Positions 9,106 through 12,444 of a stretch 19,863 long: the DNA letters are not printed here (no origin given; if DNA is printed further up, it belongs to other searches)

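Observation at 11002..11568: Complete serine-hydrolase domain inserted inside LeuRS, immediately upstream of the CP1 editing domain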

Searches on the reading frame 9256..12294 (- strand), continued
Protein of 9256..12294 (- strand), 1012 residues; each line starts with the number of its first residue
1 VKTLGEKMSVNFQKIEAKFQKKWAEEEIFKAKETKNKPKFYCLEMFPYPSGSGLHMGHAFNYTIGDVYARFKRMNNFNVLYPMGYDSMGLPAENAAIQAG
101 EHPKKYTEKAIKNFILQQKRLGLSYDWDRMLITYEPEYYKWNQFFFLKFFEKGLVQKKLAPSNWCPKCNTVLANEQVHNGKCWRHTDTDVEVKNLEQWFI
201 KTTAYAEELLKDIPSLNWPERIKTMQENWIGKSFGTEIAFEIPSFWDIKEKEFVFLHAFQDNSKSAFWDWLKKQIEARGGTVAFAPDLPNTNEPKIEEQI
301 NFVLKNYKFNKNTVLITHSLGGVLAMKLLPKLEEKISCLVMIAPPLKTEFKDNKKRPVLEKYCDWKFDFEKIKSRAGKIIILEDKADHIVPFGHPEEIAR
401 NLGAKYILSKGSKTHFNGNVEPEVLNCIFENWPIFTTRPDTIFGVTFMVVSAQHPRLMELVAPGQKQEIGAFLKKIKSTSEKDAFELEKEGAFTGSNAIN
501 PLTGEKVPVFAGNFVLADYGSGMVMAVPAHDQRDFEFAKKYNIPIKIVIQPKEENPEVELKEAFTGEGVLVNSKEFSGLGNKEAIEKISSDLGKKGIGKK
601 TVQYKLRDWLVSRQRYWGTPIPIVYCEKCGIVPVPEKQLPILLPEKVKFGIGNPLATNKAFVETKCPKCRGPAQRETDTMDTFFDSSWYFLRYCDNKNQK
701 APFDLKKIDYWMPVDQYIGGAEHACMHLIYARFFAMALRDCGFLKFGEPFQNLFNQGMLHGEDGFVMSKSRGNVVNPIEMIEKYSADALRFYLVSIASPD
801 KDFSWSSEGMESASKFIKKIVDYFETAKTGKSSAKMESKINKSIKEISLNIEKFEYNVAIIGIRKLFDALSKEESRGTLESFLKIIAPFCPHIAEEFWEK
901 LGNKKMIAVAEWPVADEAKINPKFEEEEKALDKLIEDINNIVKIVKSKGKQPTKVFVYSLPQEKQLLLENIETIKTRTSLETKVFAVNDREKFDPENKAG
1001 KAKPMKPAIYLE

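Call 8: find_homologous_proteins(query=window:9256-12294:-, max_evalue=1e-50)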
Query window:9256-12294:- (1012 aa): 8000 proteins with E <= 1e-50 among 8000 candidates; the best 120 are listed.
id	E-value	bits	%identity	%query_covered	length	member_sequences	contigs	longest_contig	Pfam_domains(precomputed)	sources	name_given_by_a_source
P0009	0.0e+0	1486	64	99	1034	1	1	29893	PF09334.18,PF01406.26,PF08264.20,PF13603.13,PF00133.29,PF06821.20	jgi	jgi:leucyl-tRNA synthetase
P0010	0.0e+0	1476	68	54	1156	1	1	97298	PF09334.18,PF08264.20,PF13603.13,PF00133.29,PF00293.35,PF06821.20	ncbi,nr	ncbi:class I tRNA ligase family protein [Candidatus Woesearchaeota archaeon]|nr:class I tRNA ligase 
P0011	0.0e+0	1465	63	99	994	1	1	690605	PF09334.18,PF08264.20,PF13603.13,PF00133.29,PF00561.27,PF06821.20,PF12146.16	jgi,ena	-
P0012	0.0e+0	1439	64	96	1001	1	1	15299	PF09334.18,PF01406.26,PF08264.20,PF13603.13,PF12695.14,PF00133.29,PF00561.27,PF06821.20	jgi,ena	-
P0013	0.0e+0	1436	62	99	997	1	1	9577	PF09334.18,PF01406.26,PF08264.20,PF13603.13,PF00133.29,PF06821.20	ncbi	-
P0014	0.0e+0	1420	62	99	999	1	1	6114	PF09334.18,PF08264.20,PF13603.13,PF00133.29,PF00561.27,PF06821.20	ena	-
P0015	0.0e+0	1420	62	99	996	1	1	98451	PF09334.18,PF08264.20,PF13603.13,PF00133.29,PF00561.27,PF06821.20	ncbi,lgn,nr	ncbi:leucine--tRNA ligase [Candidatus Woesearchaeota archaeon]|nr:leucine--tRNA ligase [Candidatus W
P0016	0.0e+0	1418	63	55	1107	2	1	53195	PF09334.18,PF08264.20,PF13603.13,PF00133.29,PF00561.27,PF06821.20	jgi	-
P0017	0.0e+0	1406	62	100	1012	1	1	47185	PF09334.18,PF08264.20,PF13603.13,PF00133.29,PF00561.27,PF06821.20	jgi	jgi:leucyl-tRNA synthetase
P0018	0.0e+0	1400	60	99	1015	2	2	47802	PF09334.18,PF01406.26,PF08264.20,PF13603.13,PF00133.29,PF06821.20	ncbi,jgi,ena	-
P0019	0.0e+0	1392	62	99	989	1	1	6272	PF09334.18,PF08264.20,PF13603.13,PF10230.16,PF00133.29,PF00561.27,PF06821.20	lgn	-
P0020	0.0e+0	1391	62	99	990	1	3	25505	PF09334.18,PF08264.20,PF13603.13,PF12695.14,PF00133.29,PF00561.27,PF12146.16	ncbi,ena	ncbi:MAG: leucine--tRNA ligase [Nanoarchaeota archaeon]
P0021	0.0e+0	1389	61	100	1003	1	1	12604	PF09334.18,PF01406.26,PF08264.20,PF13603.13,PF00133.29,PF00561.27,PF06821.20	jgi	jgi:leucyl-tRNA synthetase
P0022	0.0e+0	1387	66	53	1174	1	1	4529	PF09334.18,PF01406.26,PF08264.20,PF13603.13,PF00133.29,PF06821.20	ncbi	-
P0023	0.0e+0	1387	60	99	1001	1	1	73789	PF09334.18,PF01406.26,PF08264.20,PF13603.13,PF12695.14,PF00133.29,PF00561.27,PF06821.20,PF12146.16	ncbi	-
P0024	0.0e+0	1377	62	99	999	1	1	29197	PF09334.18,PF08264.20,PF13603.13,PF00133.29,PF00561.27,PF06821.20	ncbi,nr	ncbi:leucine--tRNA ligase [Candidatus Pacearchaeota archaeon]|nr:leucine--tRNA ligase [Candidatus Pa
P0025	0.0e+0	1369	60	100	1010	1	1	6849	PF09334.18,PF08264.20,PF13603.13,PF12695.14,PF00133.29,PF00561.27,PF06821.20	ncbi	-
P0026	0.0e+0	1369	60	97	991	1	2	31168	PF09334.18,PF08264.20,PF13603.13,PF00133.29,PF06821.20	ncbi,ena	ncbi:MAG: leucine--tRNA ligase [Nanoarchaeota archaeon]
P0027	0.0e+0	1366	73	58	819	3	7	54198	PF09334.18,PF08264.20,PF13603.13,PF00133.29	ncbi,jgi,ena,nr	ncbi:MAG TPA: leucine--tRNA ligase [archaeon]|nr:leucine--tRNA ligase [archaeon]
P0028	0.0e+0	1354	65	54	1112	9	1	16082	PF09334.18,PF01406.26,PF08264.20,PF13603.13,PF00133.29,PF06821.20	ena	-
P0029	0.0e+0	1353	65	54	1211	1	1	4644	PF09334.18,PF01406.26,PF08264.20,PF13603.13,PF00133.29,PF00293.35,PF06821.20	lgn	-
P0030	0.0e+0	1352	58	99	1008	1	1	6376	PF09334.18,PF01406.26,PF08264.20,PF13603.13,PF00133.29,PF06821.20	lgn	-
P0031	0.0e+0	1346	59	99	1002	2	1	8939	PF09334.18,PF08264.20,PF13603.13,PF00133.29,PF00561.27,PF06821.20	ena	-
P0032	0.0e+0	1345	60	99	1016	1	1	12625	PF09334.18,PF01406.26,PF08264.20,PF13603.13,PF12695.14,PF00133.29,PF00561.27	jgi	jgi:leucyl-tRNA synthetase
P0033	0.0e+0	1339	61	94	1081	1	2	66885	PF09334.18,PF08264.20,PF13603.13,PF12695.14,PF00133.29,PF06821.20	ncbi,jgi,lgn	ncbi:MAG: class I tRNA ligase family protein [archaeon]|jgi:leucyl-tRNA synthetase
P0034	0.0e+0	1334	60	53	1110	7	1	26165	PF09334.18,PF08264.20,PF13603.13,PF00133.29,PF00561.27,PF06821.20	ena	-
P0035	0.0e+0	1330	61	52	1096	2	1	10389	PF09334.18,PF01406.26,PF08264.20,PF13603.13,PF00133.29,PF00561.27,PF06821.20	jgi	jgi:leucyl-tRNA synthetase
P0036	0.0e+0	1328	58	99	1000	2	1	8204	PF09334.18,PF08264.20,PF13603.13,PF00133.29,PF00561.27,PF06821.20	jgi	-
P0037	0.0e+0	1328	59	99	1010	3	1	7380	PF09334.18,PF08264.20,PF13603.13,PF00133.29,PF06821.20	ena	-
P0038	0.0e+0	1319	68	57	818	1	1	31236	PF09334.18,PF01406.26,PF08264.20,PF13603.13,PF00133.29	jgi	jgi:leucyl-tRNA synthetase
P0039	0.0e+0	1318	57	99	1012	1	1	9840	PF09334.18,PF01406.26,PF08264.20,PF13603.13,PF00133.29,PF06821.20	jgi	jgi:leucyl-tRNA synthetase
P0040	0.0e+0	1318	60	55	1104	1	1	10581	PF09334.18,PF08264.20,PF13603.13,PF00133.29,PF00561.27,PF06821.20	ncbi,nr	ncbi:class I tRNA ligase family protein [Candidatus Pacearchaeota archaeon]|nr:class I tRNA ligase f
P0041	0.0e+0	1317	58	57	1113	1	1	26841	PF09334.18,PF08264.20,PF13603.13,PF00133.29,PF00561.27,PF06821.20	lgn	-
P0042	0.0e+0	1314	66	58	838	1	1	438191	PF09334.18,PF08264.20,PF13603.13,PF00133.29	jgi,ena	-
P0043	0.0e+0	1312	58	99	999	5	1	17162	PF09334.18,PF01406.26,PF08264.20,PF13603.13,PF00133.29,PF06821.20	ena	-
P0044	0.0e+0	1311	56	99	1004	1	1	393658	PF09334.18,PF08264.20,PF13603.13,PF00133.29,PF00561.27,PF06821.20,PF12146.16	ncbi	-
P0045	0.0e+0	1310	63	53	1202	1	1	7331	PF09334.18,PF08264.20,PF13603.13,PF00133.29,PF00293.35,PF06821.20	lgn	-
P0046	0.0e+0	1308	67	58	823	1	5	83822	PF09334.18,PF08264.20,PF13603.13,PF00133.29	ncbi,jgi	-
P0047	0.0e+0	1308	57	99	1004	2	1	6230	PF09334.18,PF01406.26,PF08264.20,PF13603.13,PF00133.29,PF06821.20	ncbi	-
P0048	0.0e+0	1307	67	57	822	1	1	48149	PF09334.18,PF08264.20,PF13603.13,PF00133.29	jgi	jgi:leucyl-tRNA synthetase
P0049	0.0e+0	1306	58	99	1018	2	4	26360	PF09334.18,PF08264.20,PF13603.13,PF00133.29,PF06821.20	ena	-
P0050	0.0e+0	1306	57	99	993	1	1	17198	PF09334.18,PF08264.20,PF13603.13,PF00133.29,PF06821.20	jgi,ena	-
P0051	0.0e+0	1305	59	99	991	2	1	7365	PF09334.18,PF01406.26,PF08264.20,PF13603.13,PF00133.29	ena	-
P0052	0.0e+0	1303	60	92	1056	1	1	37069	PF09334.18,PF08264.20,PF13603.13,PF00133.29,PF00561.27,PF06821.20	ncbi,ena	-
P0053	0.0e+0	1302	68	58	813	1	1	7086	PF09334.18,PF08264.20,PF13603.13,PF00133.29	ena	-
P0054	0.0e+0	1302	57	99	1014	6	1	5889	PF09334.18,PF01406.26,PF08264.20,PF13603.13,PF00133.29,PF06821.20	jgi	-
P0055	0.0e+0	1300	68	58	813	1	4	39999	PF09334.18,PF01406.26,PF08264.20,PF13603.13,PF00133.29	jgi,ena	-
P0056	0.0e+0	1300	67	58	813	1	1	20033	PF09334.18,PF01406.26,PF08264.20,PF13603.13,PF00133.29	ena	-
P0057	0.0e+0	1299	58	56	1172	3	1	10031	PF09334.18,PF01406.26,PF08264.20,PF13603.13,PF00133.29,PF00293.35,PF06821.20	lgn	-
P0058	0.0e+0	1298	56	99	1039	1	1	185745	PF09334.18,PF01406.26,PF08264.20,PF13603.13,PF00133.29,PF00561.27,PF06821.20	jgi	-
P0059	0.0e+0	1298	64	58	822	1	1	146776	PF09334.18,PF08264.20,PF13603.13,PF00133.29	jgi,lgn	jgi:leucyl-tRNA synthetase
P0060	0.0e+0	1297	57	99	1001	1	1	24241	PF09334.18,PF01406.26,PF08264.20,PF13603.13,PF00133.29,PF00561.27,PF06821.20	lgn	-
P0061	0.0e+0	1295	69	58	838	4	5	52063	PF09334.18,PF01406.26,PF08264.20,PF13603.13,PF00133.29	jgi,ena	-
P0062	0.0e+0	1293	65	58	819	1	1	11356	PF09334.18,PF08264.20,PF13603.13,PF00133.29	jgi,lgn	jgi:leucyl-tRNA synthetase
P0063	0.0e+0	1293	67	58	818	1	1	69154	PF09334.18,PF08264.20,PF13603.13,PF00133.29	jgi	-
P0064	0.0e+0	1292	67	57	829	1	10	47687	PF09334.18,PF01406.26,PF08264.20,PF13603.13,PF00133.29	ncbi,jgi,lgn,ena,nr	ncbi:leucine--tRNA ligase [Candidatus Pacearchaeota archaeon CG06_land_8_20_14_3_00_35_12]|nr:MAG: l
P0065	0.0e+0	1288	64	58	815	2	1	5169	PF09334.18,PF01406.26,PF08264.20,PF13603.13,PF00133.29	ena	-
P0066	0.0e+0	1287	57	99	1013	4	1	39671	PF09334.18,PF08264.20,PF13603.13,PF00133.29,PF06821.20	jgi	-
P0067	0.0e+0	1285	66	57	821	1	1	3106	PF09334.18,PF08264.20,PF13603.13,PF00133.29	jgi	-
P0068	0.0e+0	1285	66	57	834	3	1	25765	PF09334.18,PF08264.20,PF13603.13,PF00133.29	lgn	-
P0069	0.0e+0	1284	56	99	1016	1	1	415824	PF09334.18,PF01406.26,PF08264.20,PF13603.13,PF00133.29,PF00561.27,PF06821.20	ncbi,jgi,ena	ncbi:MAG: leucine--tRNA ligase [Candidatus Pacearchaeota archaeon]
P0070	0.0e+0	1284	66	58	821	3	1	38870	PF09334.18,PF08264.20,PF13603.13,PF00133.29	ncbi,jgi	-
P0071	0.0e+0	1284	65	58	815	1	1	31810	PF09334.18,PF01406.26,PF08264.20,PF13603.13,PF00133.29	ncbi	-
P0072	0.0e+0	1284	64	57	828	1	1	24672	PF09334.18,PF01406.26,PF08264.20,PF13603.13,PF00133.29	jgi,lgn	jgi:leucyl-tRNA synthetase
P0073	0.0e+0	1282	64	58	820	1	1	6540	PF09334.18,PF08264.20,PF13603.13,PF00133.29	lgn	-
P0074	0.0e+0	1282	65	58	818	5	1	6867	PF09334.18,PF08264.20,PF13603.13,PF00133.29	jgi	-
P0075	0.0e+0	1282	58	53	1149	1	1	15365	PF09334.18,PF08264.20,PF13603.13,PF00133.29,PF00561.27,PF00293.35,PF06821.20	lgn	-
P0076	0.0e+0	1281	65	58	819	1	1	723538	PF09334.18,PF08264.20,PF13603.13,PF00133.29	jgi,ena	-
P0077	0.0e+0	1281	64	58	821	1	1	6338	PF09334.18,PF08264.20,PF13603.13,PF00133.29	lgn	-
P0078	0.0e+0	1280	65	57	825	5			PF09334.18,PF08264.20,PF13603.13,PF00133.29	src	-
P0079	0.0e+0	1279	66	58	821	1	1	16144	PF09334.18,PF08264.20,PF13603.13,PF00133.29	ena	-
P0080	0.0e+0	1279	64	57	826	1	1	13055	PF09334.18,PF01406.26,PF08264.20,PF13603.13,PF00133.29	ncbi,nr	ncbi:MAG: leucine--tRNA ligase [Candidatus Pacearchaeota archaeon]|nr:leucine--tRNA ligase [Candidat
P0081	0.0e+0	1279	63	54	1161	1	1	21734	PF09334.18,PF01406.26,PF08264.20,PF13603.13,PF00133.29,PF00293.35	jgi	jgi:leucyl-tRNA synthetase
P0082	0.0e+0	1279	59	45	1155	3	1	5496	PF09334.18,PF08264.20,PF13603.13,PF00133.29,PF00293.35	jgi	-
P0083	0.0e+0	1278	62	53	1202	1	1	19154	PF09334.18,PF01406.26,PF08264.20,PF13603.13,PF00133.29,PF00293.35,PF06821.20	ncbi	ncbi:MAG: class I tRNA ligase family protein [archaeon]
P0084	0.0e+0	1277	67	57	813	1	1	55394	PF09334.18,PF08264.20,PF13603.13,PF00133.29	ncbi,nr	ncbi:leucine--tRNA ligase [Candidatus Woesearchaeota archaeon]|nr:leucine--tRNA ligase [Candidatus W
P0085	0.0e+0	1277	66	57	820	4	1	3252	PF09334.18,PF08264.20,PF13603.13,PF00133.29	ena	-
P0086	0.0e+0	1276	66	58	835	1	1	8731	PF09334.18,PF08264.20,PF13603.13,PF00133.29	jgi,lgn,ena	-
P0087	0.0e+0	1276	62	62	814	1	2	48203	PF09334.18,PF01406.26,PF08264.20,PF13603.13,PF00133.29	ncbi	ncbi:MAG: leucine--tRNA ligase [archaeon]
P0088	0.0e+0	1275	65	58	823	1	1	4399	PF09334.18,PF08264.20,PF13603.13,PF00133.29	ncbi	-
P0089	0.0e+0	1274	65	57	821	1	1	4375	PF09334.18,PF01406.26,PF08264.20,PF13603.13,PF00133.29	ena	-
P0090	0.0e+0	1274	65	57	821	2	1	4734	PF09334.18,PF08264.20,PF13603.13,PF00133.29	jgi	-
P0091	0.0e+0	1273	62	61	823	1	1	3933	PF09334.18,PF08264.20,PF13603.13,PF00133.29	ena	-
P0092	0.0e+0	1273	67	58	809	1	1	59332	PF09334.18,PF08264.20,PF13603.13,PF00133.29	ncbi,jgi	-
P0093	0.0e+0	1273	63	54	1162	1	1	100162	PF09334.18,PF08264.20,PF13603.13,PF00133.29,PF00293.35,PF06821.20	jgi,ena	-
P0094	0.0e+0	1273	65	58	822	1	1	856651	PF09334.18,PF01406.26,PF08264.20,PF13603.13,PF00133.29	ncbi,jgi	ncbi:MAG: leucine--tRNA ligase [Candidatus Pacearchaeota archaeon]|jgi:leucyl-tRNA synthetase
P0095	0.0e+0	1272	55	99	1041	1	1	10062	PF09334.18,PF01406.26,PF08264.20,PF13603.13,PF00133.29,PF06821.20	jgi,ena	-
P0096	0.0e+0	1271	65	57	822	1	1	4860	PF09334.18,PF01406.26,PF08264.20,PF13603.13,PF00133.29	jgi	jgi:leucyl-tRNA synthetase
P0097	0.0e+0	1271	63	60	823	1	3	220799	PF09334.18,PF01406.26,PF08264.20,PF13603.13,PF00133.29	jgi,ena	-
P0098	0.0e+0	1270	66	58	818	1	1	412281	PF09334.18,PF08264.20,PF13603.13,PF00133.29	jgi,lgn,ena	-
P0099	0.0e+0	1270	61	53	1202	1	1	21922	PF09334.18,PF01406.26,PF08264.20,PF13603.13,PF00133.29,PF00561.27,PF00293.35,PF06821.20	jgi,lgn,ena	-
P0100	0.0e+0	1269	64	58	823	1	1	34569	PF09334.18,PF01406.26,PF08264.20,PF13603.13,PF00133.29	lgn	-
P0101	0.0e+0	1269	65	58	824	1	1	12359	PF09334.18,PF01406.26,PF08264.20,PF13603.13,PF00133.29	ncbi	-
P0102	0.0e+0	1268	66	58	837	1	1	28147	PF09334.18,PF01406.26,PF08264.20,PF13603.13,PF00133.29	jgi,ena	-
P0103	0.0e+0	1268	60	47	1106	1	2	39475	PF09334.18,PF08264.20,PF13603.13,PF00133.29,PF06821.20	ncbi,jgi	-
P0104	0.0e+0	1268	57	100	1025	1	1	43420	PF09334.18,PF08264.20,PF13603.13,PF00133.29,PF00561.27,PF06821.20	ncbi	-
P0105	0.0e+0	1268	56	99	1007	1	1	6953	PF09334.18,PF08264.20,PF13603.13,PF00133.29,PF00561.27,PF06821.20,PF12146.16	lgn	-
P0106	0.0e+0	1267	61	62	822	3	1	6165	PF09334.18,PF08264.20,PF13603.13,PF00133.29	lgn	-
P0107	0.0e+0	1267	65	58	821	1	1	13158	PF09334.18,PF08264.20,PF13603.13,PF00133.29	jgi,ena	-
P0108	0.0e+0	1266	64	57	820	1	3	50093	PF09334.18,PF01406.26,PF08264.20,PF13603.13,PF00133.29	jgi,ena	-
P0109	0.0e+0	1266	66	57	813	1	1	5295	PF09334.18,PF08264.20,PF13603.13,PF00133.29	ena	-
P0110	0.0e+0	1266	64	58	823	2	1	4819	PF09334.18,PF01406.26,PF08264.20,PF13603.13,PF00133.29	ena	-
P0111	0.0e+0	1266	64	57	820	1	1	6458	PF09334.18,PF01406.26,PF08264.20,PF13603.13,PF00133.29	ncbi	-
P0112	0.0e+0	1266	66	57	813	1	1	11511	PF09334.18,PF08264.20,PF13603.13,PF00133.29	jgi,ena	-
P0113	0.0e+0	1266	66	57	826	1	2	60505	PF09334.18,PF01406.26,PF08264.20,PF13603.13,PF00133.29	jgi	jgi:leucyl-tRNA synthetase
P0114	0.0e+0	1266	67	58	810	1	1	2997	PF09334.18,PF01406.26,PF08264.20,PF13603.13,PF00133.29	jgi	-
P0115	0.0e+0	1265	64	57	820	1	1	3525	PF09334.18,PF01406.26,PF08264.20,PF13603.13,PF00133.29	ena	-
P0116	0.0e+0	1265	65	57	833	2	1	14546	PF09334.18,PF01406.26,PF08264.20,PF13603.13,PF00133.29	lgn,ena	-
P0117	0.0e+0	1265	64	58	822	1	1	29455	PF09334.18,PF01406.26,PF08264.20,PF13603.13,PF00133.29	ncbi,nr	ncbi:MAG: leucine--tRNA ligase [Candidatus Nanoarchaeia archaeon]|nr:leucine--tRNA ligase [Candidatu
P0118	0.0e+0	1265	64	58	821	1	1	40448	PF09334.18,PF08264.20,PF13603.13,PF00133.29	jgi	-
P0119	0.0e+0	1265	65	57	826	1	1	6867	PF09334.18,PF01406.26,PF08264.20,PF13603.13,PF00133.29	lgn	-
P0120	0.0e+0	1265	56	99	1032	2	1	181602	PF09334.18,PF08264.20,PF13603.13,PF00133.29,PF00561.27,PF06821.20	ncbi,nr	ncbi:alpha/beta fold hydrolase [Patescibacteria group bacterium]|nr:alpha/beta fold hydrolase [Pates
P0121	0.0e+0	1263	57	99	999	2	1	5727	PF09334.18,PF08264.20,PF13603.13,PF00133.29,PF00561.27,PF06821.20,PF12146.16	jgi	-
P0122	0.0e+0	1263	56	99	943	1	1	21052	PF09334.18,PF08264.20,PF13603.13,PF00133.29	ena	-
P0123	0.0e+0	1262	61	54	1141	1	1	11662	PF09334.18,PF01406.26,PF08264.20,PF13603.13,PF00133.29,PF00293.35,PF06821.20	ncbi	-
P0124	0.0e+0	1262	64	57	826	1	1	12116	PF09334.18,PF08264.20,PF13603.13,PF00133.29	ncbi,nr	ncbi:MAG: leucine--tRNA ligase [Candidatus Diapherotrites archaeon]|nr:leucine--tRNA ligase [Candida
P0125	0.0e+0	1262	64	58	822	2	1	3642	PF09334.18,PF01406.26,PF08264.20,PF13603.13,PF00133.29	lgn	-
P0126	0.0e+0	1262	63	57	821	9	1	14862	PF09334.18,PF08264.20,PF13603.13,PF00133.29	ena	-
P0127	0.0e+0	1262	63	57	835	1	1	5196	PF09334.18,PF08264.20,PF13603.13,PF00133.29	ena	-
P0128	0.0e+0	1261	61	62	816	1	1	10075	PF09334.18,PF08264.20,PF13603.13,PF00133.29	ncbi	-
